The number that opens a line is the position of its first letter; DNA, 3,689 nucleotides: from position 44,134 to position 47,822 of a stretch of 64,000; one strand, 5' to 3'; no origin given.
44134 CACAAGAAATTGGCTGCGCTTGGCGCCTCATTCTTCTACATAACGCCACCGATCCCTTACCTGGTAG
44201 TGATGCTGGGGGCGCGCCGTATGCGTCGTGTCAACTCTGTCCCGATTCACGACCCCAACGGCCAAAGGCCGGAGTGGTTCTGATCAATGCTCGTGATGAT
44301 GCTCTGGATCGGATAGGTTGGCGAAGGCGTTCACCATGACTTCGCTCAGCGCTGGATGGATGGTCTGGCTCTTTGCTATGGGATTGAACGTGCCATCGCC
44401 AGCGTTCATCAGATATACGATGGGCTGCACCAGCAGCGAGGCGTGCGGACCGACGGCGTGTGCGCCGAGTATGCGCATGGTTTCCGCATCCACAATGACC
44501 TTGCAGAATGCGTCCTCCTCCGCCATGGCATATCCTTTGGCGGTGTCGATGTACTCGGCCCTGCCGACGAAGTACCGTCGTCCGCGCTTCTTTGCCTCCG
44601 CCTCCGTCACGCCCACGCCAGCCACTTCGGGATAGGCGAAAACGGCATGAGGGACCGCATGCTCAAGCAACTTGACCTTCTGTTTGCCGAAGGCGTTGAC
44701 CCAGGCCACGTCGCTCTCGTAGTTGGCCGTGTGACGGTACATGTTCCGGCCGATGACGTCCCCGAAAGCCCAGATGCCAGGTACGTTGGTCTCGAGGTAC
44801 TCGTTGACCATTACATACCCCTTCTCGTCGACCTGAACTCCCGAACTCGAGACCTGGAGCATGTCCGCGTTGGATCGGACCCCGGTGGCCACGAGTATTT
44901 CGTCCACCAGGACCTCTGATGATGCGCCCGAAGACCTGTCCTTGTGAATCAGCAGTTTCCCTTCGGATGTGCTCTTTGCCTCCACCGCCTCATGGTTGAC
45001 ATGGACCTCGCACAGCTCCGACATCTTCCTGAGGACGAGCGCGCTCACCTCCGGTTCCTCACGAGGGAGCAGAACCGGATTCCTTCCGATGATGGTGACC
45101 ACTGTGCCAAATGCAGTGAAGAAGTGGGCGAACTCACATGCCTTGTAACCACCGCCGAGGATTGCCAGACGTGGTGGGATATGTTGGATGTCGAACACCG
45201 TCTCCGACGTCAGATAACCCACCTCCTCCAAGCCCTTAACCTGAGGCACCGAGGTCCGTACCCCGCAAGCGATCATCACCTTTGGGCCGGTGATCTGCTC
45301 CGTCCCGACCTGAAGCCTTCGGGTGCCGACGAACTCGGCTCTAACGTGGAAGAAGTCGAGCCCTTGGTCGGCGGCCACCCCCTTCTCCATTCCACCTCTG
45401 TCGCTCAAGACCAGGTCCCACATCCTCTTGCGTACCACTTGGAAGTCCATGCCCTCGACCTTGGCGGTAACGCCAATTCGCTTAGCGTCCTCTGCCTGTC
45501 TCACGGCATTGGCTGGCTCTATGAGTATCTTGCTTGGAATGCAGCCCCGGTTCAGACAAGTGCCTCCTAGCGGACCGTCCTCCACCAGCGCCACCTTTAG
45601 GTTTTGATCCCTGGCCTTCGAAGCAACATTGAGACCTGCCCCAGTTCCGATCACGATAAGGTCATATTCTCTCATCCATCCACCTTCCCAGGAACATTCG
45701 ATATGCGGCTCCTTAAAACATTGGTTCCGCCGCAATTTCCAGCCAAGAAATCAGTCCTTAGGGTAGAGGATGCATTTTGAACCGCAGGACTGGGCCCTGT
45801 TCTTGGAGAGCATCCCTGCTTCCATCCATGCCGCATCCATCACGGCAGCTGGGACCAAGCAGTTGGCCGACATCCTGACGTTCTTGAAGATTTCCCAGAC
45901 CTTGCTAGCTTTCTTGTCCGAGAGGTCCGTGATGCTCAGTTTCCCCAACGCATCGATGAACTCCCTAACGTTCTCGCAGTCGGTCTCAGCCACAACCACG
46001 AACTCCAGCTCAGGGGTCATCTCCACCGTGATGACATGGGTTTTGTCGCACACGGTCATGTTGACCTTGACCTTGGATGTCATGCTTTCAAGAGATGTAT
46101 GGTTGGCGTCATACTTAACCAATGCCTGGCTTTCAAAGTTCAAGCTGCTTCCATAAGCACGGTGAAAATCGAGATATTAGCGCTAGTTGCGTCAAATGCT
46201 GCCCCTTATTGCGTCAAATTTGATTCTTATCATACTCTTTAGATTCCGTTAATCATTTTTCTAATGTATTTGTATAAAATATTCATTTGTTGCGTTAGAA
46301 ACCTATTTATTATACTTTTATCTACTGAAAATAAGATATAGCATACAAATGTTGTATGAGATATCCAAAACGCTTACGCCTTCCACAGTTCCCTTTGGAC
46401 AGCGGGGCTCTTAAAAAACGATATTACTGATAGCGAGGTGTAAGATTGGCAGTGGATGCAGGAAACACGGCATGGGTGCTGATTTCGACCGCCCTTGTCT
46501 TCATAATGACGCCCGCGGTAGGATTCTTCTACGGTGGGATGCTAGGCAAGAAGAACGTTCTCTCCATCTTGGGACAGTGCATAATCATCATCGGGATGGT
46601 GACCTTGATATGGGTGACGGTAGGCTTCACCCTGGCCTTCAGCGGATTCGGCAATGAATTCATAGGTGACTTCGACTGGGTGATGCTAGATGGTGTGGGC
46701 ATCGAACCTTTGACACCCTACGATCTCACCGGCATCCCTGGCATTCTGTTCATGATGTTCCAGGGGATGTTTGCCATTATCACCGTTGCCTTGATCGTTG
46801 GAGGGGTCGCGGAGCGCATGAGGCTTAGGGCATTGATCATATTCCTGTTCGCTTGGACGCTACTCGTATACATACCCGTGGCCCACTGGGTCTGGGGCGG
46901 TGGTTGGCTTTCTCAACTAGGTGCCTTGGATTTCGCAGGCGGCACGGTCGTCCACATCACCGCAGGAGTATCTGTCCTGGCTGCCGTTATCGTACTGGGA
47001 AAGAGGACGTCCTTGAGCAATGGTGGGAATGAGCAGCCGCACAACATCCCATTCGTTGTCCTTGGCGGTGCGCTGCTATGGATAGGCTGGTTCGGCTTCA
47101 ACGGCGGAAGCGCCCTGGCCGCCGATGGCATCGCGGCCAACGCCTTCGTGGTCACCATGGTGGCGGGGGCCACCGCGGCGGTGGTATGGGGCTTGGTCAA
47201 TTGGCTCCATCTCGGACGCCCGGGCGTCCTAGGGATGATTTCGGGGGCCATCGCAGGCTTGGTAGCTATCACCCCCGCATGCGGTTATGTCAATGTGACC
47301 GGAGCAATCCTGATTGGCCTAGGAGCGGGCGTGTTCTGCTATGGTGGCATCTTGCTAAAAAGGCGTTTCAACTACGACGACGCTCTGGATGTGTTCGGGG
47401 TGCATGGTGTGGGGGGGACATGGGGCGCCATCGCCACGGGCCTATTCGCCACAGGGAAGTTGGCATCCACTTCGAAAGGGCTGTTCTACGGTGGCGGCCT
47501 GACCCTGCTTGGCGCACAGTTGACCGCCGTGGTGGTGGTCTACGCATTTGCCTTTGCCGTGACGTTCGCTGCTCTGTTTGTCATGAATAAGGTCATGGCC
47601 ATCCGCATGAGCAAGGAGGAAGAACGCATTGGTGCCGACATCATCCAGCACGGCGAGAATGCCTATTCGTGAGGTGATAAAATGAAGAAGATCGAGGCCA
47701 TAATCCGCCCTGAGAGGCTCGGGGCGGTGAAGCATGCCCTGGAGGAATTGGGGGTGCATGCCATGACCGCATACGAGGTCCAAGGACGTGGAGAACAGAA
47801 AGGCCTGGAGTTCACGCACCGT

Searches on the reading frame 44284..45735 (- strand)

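Call 69: search_protein_families(library=pfam, proteins=[window:44284-45735:-], max_evalue=0.00001)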
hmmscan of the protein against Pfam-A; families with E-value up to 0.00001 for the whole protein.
window:44284-45735:- (483 aa): 3 families
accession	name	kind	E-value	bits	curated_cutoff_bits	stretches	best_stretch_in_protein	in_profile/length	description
PF07992.20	Pyr_redox_2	-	4e-48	164.8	26.1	1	24-337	1-287/291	Pyridine nucleotide-disulphide oxidoreductase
PF02852.28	Pyr_redox_dim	-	2e-24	86.3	25.3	1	361-470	1-109/110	Pyridine nucleotide-disulphide oxidoreductase, dimerisation domain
PF00070.33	Pyr_redox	-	4.5e-15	56.4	22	1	189-260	1-73/82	Pyridine nucleotide-disulphide oxidoreductase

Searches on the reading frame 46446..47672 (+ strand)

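Call 69: search_protein_families(library=pfam, proteins=[window:46446-47672:+], max_evalue=0.00001)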
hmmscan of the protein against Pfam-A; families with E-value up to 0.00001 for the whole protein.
window:46446-47672:+ (408 aa): 1 family
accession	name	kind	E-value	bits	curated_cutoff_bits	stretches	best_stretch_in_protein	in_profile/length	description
PF00909.26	Ammonium_transp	-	4.6e-122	408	23.2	1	9-407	1-399/399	Ammonium Transporter Family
